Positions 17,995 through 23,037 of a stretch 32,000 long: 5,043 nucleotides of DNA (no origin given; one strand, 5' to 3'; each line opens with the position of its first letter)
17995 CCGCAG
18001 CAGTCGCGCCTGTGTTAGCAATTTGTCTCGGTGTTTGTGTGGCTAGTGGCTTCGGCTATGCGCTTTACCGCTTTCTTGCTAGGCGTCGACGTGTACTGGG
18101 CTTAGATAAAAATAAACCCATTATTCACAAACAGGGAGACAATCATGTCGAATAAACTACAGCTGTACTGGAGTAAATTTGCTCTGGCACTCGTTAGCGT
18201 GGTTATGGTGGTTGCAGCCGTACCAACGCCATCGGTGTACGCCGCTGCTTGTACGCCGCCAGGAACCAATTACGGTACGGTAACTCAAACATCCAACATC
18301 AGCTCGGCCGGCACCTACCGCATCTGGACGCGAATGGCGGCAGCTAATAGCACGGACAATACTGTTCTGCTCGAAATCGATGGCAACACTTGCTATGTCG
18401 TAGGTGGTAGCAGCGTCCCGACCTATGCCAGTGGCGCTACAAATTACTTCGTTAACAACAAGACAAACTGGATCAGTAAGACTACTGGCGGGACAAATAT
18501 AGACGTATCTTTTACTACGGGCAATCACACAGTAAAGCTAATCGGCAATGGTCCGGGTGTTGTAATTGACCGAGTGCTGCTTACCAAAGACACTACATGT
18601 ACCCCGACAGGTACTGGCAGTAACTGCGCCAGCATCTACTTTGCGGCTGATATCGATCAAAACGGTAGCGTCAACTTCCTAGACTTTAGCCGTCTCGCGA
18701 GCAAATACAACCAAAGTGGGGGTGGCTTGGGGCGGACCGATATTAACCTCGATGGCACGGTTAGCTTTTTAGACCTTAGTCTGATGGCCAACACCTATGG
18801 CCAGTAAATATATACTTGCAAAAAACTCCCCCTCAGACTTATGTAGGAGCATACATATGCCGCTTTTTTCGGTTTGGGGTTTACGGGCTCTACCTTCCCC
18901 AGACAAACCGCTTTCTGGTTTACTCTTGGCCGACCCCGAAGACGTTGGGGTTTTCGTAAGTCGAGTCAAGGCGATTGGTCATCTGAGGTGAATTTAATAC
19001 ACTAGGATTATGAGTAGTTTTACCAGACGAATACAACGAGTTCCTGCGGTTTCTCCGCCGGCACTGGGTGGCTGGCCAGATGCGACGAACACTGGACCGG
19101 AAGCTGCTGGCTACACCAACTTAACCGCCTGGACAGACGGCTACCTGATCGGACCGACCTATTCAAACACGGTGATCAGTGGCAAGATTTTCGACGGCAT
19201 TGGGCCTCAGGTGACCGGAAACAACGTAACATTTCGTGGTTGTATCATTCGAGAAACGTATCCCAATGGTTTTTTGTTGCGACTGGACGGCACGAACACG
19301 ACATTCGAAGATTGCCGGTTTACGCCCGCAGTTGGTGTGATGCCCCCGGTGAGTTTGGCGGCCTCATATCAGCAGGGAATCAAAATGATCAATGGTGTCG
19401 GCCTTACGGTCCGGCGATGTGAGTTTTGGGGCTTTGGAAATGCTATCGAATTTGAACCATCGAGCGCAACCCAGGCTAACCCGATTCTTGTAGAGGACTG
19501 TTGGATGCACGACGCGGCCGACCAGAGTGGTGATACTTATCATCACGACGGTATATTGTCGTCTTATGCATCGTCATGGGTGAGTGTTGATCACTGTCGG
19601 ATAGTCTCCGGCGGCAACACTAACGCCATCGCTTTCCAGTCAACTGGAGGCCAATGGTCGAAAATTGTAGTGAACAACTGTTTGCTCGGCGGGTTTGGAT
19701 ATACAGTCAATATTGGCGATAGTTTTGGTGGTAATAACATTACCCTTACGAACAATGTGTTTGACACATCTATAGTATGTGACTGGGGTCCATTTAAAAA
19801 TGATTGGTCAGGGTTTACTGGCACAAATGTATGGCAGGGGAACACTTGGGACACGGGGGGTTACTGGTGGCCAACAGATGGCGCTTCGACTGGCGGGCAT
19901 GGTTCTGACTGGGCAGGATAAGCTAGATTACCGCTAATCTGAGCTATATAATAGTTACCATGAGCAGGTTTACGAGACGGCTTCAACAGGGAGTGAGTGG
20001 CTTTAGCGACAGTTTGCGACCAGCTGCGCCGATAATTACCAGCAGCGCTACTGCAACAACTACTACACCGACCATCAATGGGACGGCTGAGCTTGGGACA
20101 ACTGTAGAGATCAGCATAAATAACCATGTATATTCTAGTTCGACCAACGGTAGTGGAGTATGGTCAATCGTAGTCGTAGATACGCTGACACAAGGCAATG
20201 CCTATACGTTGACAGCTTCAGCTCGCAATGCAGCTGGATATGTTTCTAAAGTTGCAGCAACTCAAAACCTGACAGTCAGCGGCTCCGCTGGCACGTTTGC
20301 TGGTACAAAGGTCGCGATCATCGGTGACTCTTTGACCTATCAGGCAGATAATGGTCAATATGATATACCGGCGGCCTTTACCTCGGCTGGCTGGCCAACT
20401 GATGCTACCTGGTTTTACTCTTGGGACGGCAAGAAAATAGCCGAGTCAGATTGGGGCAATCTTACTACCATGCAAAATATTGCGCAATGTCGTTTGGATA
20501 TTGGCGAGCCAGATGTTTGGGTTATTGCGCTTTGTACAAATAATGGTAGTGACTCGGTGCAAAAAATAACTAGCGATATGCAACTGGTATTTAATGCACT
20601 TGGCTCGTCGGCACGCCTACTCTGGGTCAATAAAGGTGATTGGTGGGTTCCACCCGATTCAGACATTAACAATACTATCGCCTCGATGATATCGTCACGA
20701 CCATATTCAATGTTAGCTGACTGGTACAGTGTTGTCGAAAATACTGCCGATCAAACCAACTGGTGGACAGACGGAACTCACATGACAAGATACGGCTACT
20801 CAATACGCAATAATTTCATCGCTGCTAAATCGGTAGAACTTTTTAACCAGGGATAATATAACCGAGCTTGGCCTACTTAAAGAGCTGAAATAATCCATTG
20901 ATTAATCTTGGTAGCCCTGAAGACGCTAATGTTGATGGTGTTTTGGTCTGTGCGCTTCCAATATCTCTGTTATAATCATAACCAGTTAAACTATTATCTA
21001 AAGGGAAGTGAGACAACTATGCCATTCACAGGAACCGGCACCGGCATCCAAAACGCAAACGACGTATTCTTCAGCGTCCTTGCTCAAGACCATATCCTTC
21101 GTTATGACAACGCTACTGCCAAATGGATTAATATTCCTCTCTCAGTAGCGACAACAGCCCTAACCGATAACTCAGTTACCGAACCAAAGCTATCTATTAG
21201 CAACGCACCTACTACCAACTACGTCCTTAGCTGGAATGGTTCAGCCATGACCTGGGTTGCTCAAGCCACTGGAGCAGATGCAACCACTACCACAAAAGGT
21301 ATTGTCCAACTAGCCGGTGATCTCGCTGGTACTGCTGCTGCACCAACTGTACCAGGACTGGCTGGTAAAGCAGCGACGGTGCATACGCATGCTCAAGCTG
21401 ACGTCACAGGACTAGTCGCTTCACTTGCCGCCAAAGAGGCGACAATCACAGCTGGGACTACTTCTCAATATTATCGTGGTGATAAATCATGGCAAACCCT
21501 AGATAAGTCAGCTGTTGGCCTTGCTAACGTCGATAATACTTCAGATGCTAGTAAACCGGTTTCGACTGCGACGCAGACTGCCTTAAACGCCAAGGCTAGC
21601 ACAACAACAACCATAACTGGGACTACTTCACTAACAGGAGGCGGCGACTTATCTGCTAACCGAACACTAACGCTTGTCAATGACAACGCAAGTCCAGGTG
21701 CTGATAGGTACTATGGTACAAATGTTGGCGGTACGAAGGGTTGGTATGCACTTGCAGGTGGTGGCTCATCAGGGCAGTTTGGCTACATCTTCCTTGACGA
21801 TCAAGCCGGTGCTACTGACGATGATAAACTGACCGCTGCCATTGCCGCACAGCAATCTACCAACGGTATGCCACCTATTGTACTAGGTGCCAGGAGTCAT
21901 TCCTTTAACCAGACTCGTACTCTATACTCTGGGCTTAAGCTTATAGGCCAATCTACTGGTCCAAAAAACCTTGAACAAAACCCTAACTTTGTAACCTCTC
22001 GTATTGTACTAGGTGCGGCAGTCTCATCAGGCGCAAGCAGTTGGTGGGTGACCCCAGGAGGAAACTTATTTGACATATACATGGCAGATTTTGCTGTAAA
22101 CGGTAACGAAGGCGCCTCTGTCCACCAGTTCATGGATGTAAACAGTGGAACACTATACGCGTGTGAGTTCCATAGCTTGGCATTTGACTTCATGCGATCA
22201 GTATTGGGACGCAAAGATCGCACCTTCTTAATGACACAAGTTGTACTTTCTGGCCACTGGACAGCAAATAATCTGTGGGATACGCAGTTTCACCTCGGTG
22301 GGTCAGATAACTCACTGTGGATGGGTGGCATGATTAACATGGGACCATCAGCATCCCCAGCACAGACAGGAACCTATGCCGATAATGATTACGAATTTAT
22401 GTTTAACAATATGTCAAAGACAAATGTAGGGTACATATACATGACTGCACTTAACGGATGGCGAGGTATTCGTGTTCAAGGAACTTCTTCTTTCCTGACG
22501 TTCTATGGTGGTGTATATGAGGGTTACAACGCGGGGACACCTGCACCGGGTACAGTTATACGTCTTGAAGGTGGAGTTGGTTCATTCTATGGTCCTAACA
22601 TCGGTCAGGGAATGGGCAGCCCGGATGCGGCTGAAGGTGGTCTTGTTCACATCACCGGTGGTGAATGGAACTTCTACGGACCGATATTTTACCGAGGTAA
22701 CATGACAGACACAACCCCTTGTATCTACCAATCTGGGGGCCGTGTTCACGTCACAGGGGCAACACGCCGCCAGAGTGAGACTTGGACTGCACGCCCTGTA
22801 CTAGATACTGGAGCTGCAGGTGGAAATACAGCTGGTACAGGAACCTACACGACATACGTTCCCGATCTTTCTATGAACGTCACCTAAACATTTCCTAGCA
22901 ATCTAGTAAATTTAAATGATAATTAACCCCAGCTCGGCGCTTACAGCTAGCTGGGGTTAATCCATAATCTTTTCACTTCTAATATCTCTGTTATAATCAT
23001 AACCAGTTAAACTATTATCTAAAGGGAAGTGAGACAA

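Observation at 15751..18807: Minimal cohesin-dockerin set: one soluble cohesin-like protein, one membrane-anchored cohesin-like protein and a CBM-dockerin protein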

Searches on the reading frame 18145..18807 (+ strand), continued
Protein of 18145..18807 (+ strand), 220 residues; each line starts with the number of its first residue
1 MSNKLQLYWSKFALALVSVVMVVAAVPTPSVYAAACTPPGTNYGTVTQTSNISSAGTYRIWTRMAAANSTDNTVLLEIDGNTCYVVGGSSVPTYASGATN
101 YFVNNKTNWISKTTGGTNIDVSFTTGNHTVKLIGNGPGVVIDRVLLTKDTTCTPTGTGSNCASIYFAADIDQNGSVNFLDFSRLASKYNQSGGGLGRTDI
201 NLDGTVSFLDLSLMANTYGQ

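Call 34: fold_search(model_id=the predicted structure, library=pdb)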
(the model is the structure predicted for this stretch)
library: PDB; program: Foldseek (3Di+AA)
matches with E <= 10: 1356; with E <= 0.001: 8
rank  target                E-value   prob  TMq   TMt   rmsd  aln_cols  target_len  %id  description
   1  3wnp_A                3.4e-04  1.00  0.34  0.12   3.5       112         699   23  D308A, F268V, D469Y, A513V, and Y515S quintuple mutant of Bacillus circulans T-3040 cycloisomaltooligosaccharide gluca (released 2014-02-05)
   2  5x7g                  6.1e-04  1.00  0.33  0.11   3.9       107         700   21  Crystal Structure of Paenibacillus sp. 598K cycloisomaltooligosaccharide glucanotransferase (released 2017-04-26)
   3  2cdp_C                6.1e-04  1.00  0.34  0.55   3.7       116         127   18  Structure of a CBM6 in complex with neoagarohexaose (released 2006-02-08)
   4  2w46_B                6.1e-04  1.00  0.32  0.49   9.2       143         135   20  CBM35 from Cellvibrio japonicus Abf62 (released 2009-01-27)
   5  7ehg_C                7.7e-04  1.00  0.27  0.41   9.6       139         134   17  Crystal Structure of MiXBM (released 2022-03-30)
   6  2cdp_D                8.2e-04  1.00  0.32  0.52   3.3       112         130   15  Structure of a CBM6 in complex with neoagarohexaose (released 2006-02-08)
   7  5fui                  9.2e-04  1.00  0.31  0.51   8.6       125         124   18  Crystal structure of the C-terminal CBM6 of LamC a marine laminarianse from Zobellia galactanivorans (released 2016-03-02)
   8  2cdp_B                9.8e-04  1.00  0.32  0.52   2.9       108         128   17  Structure of a CBM6 in complex with neoagarohexaose (released 2006-02-08)
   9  3wnn_B                1.0e-03  1.00  0.36  0.12   3.0       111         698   22  D308A mutant of Bacillus circulans T-3040 cycloisomaltooligosaccharide glucanotransferase complexed with isomaltooctao (released 2014-02-05)
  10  3wno_A                1.2e-03  1.00  0.32  0.11   5.6       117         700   26  D308A mutant of Bacillus circulans T-3040 cycloisomaltooligosaccharide glucanotransferase complexed with cycloisomalto (released 2014-02-05)
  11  5wug                  1.2e-03  1.00  0.30  0.08   4.3       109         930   14  Expression, characterization and crystal structure of a novel beta-glucosidase from Paenibacillus barengoltzii (released 2018-01-31)
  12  3wnn_A                1.3e-03  1.00  0.34  0.12   3.2       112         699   23  D308A mutant of Bacillus circulans T-3040 cycloisomaltooligosaccharide glucanotransferase complexed with isomaltooctao (released 2014-02-05)
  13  3wnk                  1.5e-03  1.00  0.33  0.11   3.7       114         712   23  Crystal Structure of Bacillus circulans T-3040 cycloisomaltooligosaccharide glucanotransferase (released 2014-02-05)
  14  7ehg_E                1.5e-03  0.99  0.27  0.41   9.5       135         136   16  Crystal Structure of MiXBM (released 2022-03-30)
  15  3wnl_A                1.6e-03  1.00  0.35  0.12   3.2       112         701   23  D308A mutant of Bacillus circulans T-3040 cycloisomaltooligosaccharide glucanotransferase complexed with isomaltohexao (released 2014-02-05)
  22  2cdp_A                1.9e-03  1.00  0.33  0.50   3.2       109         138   16  Structure of a CBM6 in complex with neoagarohexaose (released 2006-02-08)
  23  2w46_A                1.9e-03  1.00  0.31  0.46   3.5       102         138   22  CBM35 from Cellvibrio japonicus Abf62 (released 2009-01-27)
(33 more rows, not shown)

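Call 36: find_related_loci(query=A2, collection=genome_contigs, flank=6000)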
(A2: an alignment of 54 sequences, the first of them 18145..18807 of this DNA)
Query A2 (220 aa) in genome_contigs; peptide patterns used: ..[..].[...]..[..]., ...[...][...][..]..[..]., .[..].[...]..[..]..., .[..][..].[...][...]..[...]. (x = any residue, [..] = any of these).
240 stretches matched a pattern; 79 encode a relative of the query (tblastn E <= 1e-3); 77 distinct loci.
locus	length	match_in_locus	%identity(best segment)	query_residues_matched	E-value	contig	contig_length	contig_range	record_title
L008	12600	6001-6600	71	21-220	3e-92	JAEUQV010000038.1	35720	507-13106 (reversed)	MAG: Candidatus Saccharibacteria bacterium isolate new MAG-260 k141_645788, whole genome shotgun sequence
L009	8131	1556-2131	71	28-220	5e-92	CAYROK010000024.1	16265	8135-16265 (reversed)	MAG TPA_asm: uncultured Candidatus Saccharibacteria bacterium isolate SRP286056_co1_650 genome assembly, contig: NODE_43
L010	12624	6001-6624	68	12-220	3e-85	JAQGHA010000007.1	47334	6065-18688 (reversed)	MAG: Candidatus Saccharibacteria bacterium isolate RYN_421 scaffold_2018453, whole genome shotgun sequence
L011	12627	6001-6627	62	12-220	5e-81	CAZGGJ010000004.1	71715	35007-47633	MAG TPA_asm: uncultured Candidatus Saccharibacteria bacterium isolate SRP342105_co1_294 genome assembly, contig: NODE_45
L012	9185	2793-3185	75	33-162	1e-61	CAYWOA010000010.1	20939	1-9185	MAG TPA_asm: uncultured Candidatus Saccharibacteria bacterium isolate SRP135725_co1_623 genome assembly, contig: NODE_31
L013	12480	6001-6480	63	5-162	8e-59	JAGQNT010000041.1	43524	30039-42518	MAG: Candidatus Saccharibacteria bacterium isolate HKST-UBA75 k127_667422, whole genome shotgun sequence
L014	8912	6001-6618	59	10-220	1e-76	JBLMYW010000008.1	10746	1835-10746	MAG: Acidobacteriota bacterium isolate MAG219 PRJNA951521_bin74_renamed_7, whole genome shotgun sequence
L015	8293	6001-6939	60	12-220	2e-55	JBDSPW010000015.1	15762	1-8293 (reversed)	MAG: Candidatus Saccharimonadales bacterium isolate cluster1_bin.472 k127_8856613, whole genome shotgun sequence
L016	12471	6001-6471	56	8-162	1e-51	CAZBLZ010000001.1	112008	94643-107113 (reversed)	MAG TPA_asm: uncultured Candidatus Saccharibacteria bacterium isolate SRP200132_co1_634 genome assembly, contig: NODE_17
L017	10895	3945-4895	53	1-220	6e-45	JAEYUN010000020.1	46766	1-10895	MAG: Candidatus Parcubacteria bacterium isolate OH_CBlB_171 k127_592434, whole genome shotgun sequence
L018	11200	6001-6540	45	3-163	4e-42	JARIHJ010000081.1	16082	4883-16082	MAG: Candidatus Saccharibacteria bacterium isolate CullarsAll.DT.35 k141_1052245, whole genome shotgun sequence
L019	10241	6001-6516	45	2-162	4e-36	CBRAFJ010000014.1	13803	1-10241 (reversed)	MAG TPA_asm: uncultured bacterium isolate SRR11839386_binner12_Refined_8 genome assembly, contig: ERZ27397408.1548, whol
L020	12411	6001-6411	46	16-162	7e-36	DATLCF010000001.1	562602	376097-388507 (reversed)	MAG TPA_asm: Nevskiaceae bacterium isolate SMAG_U14317 k141_10451599, whole genome shotgun sequence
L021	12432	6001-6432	46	10-161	2e-35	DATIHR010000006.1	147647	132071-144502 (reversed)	MAG TPA_asm: Candidatus Saccharimonadales bacterium isolate SMAG_U15643 k141_727882, whole genome shotgun sequence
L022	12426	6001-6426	44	12-161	4e-34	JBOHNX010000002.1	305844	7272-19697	MAG: Candidatus Saccharimonadales bacterium isolate SD8036_maxbin2.bin.8 NODE_7_length_305844_cov_14.093472, whole genom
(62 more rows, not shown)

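Call 51: search_protein_families(library=phrogs, proteins=[window:18145-18807:+], max_evalue=0.001)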
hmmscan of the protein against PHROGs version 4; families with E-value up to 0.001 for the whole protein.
window:18145-18807:+ (220 aa): 0 families

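Call 52: search_protein_families(library=pfam, proteins=[L008:8365-9462:+, L011:2583-3440:-, L011:11983-12627:+, L003:3502-4776:+, L003:2182-3195:+, L005:3571-4701:+, L007:4513-5994:+, L007:2976-4439:+], max_evalue=0.01)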
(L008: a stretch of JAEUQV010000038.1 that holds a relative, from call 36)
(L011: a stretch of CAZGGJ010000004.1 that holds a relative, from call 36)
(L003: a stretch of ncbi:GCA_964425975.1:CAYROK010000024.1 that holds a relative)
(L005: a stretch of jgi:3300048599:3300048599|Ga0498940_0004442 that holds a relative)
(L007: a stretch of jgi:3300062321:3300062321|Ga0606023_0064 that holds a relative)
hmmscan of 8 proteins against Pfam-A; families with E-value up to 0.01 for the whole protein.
L008:8365-9462:+ (365 aa): 0 families

L011:2583-3440:- (285 aa): 1 family
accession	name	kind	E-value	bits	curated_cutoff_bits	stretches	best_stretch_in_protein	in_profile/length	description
PF00722.28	Glyco_hydro_16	-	1e-12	48.3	22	1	100-276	21-173/175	Glycosyl hydrolases family 16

L011:11983-12627:+ (215 aa): 0 families

L003:3502-4776:+ (424 aa): 1 family
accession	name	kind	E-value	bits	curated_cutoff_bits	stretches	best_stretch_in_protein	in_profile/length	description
PF05426.18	Alginate_lyase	-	7.4e-08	32.6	22.2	1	86-368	28-263/275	Alginate lyase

L003:2182-3195:+ (337 aa): 0 families

L005:3571-4701:+ (376 aa): 0 families

L007:4513-5994:+ (493 aa): 3 families
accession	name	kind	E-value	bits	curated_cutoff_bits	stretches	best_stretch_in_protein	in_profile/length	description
PF00963.24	Cohesin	-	3.4e-07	31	24.1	1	46-139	7-108/139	Cohesin domain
PF13620.12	CarboxypepD_reg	-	0.0016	19.2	32.3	1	329-374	6-57/82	Carboxypeptidase regulatory-like domain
PF17802.7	SpaA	-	0.0058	17.2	23.1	0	336-372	15-60/91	Prealbumin-like fold domain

L007:2976-4439:+ (487 aa): 0 families

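Call 57: find_related_loci(query=A2, collection=viral_contigs, flank=8000)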
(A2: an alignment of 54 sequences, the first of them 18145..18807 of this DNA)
Query A2 (220 aa) in viral_contigs; peptide patterns used: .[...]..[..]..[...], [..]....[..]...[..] (x = any residue, [..] = any of these).
40 stretches matched a pattern, but none encodes a relative of the query by tblastn (E <= 1e-3).

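Call 61: search_protein_families(library=ncbifam, proteins=[window:18145-18807:+], max_evalue=0.1)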
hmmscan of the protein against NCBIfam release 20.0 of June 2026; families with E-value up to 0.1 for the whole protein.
window:18145-18807:+ (220 aa): 0 families

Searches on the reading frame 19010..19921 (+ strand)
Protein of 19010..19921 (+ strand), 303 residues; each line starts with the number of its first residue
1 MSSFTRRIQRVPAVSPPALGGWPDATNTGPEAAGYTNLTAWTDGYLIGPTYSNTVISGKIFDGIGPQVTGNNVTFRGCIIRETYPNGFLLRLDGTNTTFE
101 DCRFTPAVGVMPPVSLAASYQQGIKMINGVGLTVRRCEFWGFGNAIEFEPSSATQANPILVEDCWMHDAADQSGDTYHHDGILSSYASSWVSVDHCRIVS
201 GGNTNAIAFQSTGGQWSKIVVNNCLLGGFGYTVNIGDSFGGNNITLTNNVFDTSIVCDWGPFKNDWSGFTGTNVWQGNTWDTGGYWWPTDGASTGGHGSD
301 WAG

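Call 3: search_protein_families(library=pfam, proteins=[window:19010-19921:+], max_evalue=1)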
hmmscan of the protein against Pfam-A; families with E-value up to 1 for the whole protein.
window:19010-19921:+ (303 aa): 3 families
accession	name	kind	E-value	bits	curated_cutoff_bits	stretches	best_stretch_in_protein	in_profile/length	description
PF13229.12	Beta_helix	-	5.7e-10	39.5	25.9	1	69-217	29-150/158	Right handed beta helix region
PF13992.11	YecR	-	0.057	14.2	27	1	131-165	30-63/73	YecR-like lipoprotein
PF06257.17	VEG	-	0.21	12.1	25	1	74-104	30-60/73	Biofilm formation stimulator VEG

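Call 51: search_protein_families(library=phrogs, proteins=[window:19010-19921:+], max_evalue=0.001)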
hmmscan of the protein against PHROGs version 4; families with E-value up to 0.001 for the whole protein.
window:19010-19921:+ (303 aa): 0 families

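Call 61: search_protein_families(library=ncbifam, proteins=[window:19010-19921:+], max_evalue=0.1)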
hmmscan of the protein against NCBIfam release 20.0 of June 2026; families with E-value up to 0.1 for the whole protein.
window:19010-19921:+ (303 aa): 0 families

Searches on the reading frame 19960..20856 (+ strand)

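Call 3: search_protein_families(library=pfam, proteins=[window:19960-20856:+], max_evalue=1)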
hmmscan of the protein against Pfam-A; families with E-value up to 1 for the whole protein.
window:19960-20856:+ (298 aa): 6 families
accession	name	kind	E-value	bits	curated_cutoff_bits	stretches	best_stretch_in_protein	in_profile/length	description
PF19077.6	Big_13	-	4.7e-06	27.5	27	1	33-103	25-97/102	Bacterial Ig-like domain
PF14054.11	DUF4249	-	0.00027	21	28.5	1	28-190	29-159/269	Domain of unknown function (DUF4249)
PF17936.7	Big_6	-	0.0003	21.4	27.6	1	23-100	1-78/83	Bacterial Ig domain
PF20751.3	SP2_M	-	0.006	17.1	25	1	28-76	10-59/141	Structural protein 2 second domain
PF24060.1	DUF7361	-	0.12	13.2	29.5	1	66-120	32-87/95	Domain of unknown function (DUF7361)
PF25059.1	FN3_DSCAM-DSCAML_C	-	0.14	13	39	1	71-109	47-85/89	DSCAM/DSCAML C-terminal Fn3-like domain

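Call 51: search_protein_families(library=phrogs, proteins=[window:19960-20856:+], max_evalue=0.001)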
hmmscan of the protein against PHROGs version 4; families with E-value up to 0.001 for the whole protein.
window:19960-20856:+ (298 aa): 0 families

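Call 61: search_protein_families(library=ncbifam, proteins=[window:19960-20856:+], max_evalue=0.1)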
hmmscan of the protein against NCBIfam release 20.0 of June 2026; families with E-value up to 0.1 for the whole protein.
window:19960-20856:+ (298 aa): 3 families
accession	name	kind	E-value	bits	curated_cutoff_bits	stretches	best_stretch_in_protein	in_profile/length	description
NF033510.3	Ca_tandemer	repeat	1e-09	38.6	50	1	29-93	25-93/96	Ca2+-stabilized repeat-containing adhesin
NF040520.1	Ig_like_BLP2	equivalog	0.00065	17.9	750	1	24-100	169-245/730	Ig-like repeat protein Blp2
NF012196.1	Ig_like_ice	domain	0.077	12.8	50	0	29-73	46-94/108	Ig-like domain-containing protein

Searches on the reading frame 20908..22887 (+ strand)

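Call 6: search_protein_families(library=pfam, proteins=[window:20908-22887:+], max_evalue=0.01)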
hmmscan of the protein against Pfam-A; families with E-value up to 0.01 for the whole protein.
window:20908-22887:+ (659 aa): 1 family
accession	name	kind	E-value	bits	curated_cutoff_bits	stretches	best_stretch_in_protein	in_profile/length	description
PF19264.4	DUF5907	-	1.7e-06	28.5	27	1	124-148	2-26/80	Repeat of unknown function (DUF5907)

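Call 51: search_protein_families(library=phrogs, proteins=[window:20908-22887:+], max_evalue=0.001)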
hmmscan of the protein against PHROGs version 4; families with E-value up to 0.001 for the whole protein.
window:20908-22887:+ (659 aa): 14 families
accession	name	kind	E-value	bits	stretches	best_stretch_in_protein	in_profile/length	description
phrog_38418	-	unknown function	1.5e-21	77.8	1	142-240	114-211/472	-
phrog_33513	-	unknown function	7.1e-21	74.9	1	151-300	501-645/1042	-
phrog_30593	-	unknown function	7.8e-18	65.8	1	163-258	69-165/322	-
phrog_35419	-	tail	1.2e-13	52.1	1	191-287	65-155/414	tail fiber protein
phrog_5207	-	unknown function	3.8e-11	43.2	1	184-245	455-515/689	-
phrog_8780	-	tail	6e-11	42.3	2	123-192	304-378/755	minor tail protein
phrog_38707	-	unknown function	6.3e-10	39.3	1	180-261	390-469/675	-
phrog_13892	-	tail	2.2e-09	37.9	1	194-241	559-608/676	minor tail protein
phrog_24919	-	tail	1e-06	28.9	1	177-233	95-149/402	tail fiber protein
phrog_7449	-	unknown function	6.1e-05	21.9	1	197-235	439-477/1714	-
phrog_7557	-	head and packaging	0.00013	20.9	1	197-231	644-678/1221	virion structural protein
phrog_8078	-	head and packaging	0.00015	20.7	1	119-230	396-491/1392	virion structural protein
phrog_24819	-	unknown function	0.00055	19.1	1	187-232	94-141/823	-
phrog_1197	-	tail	0.00058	20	1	227-256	235-264/715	tail protein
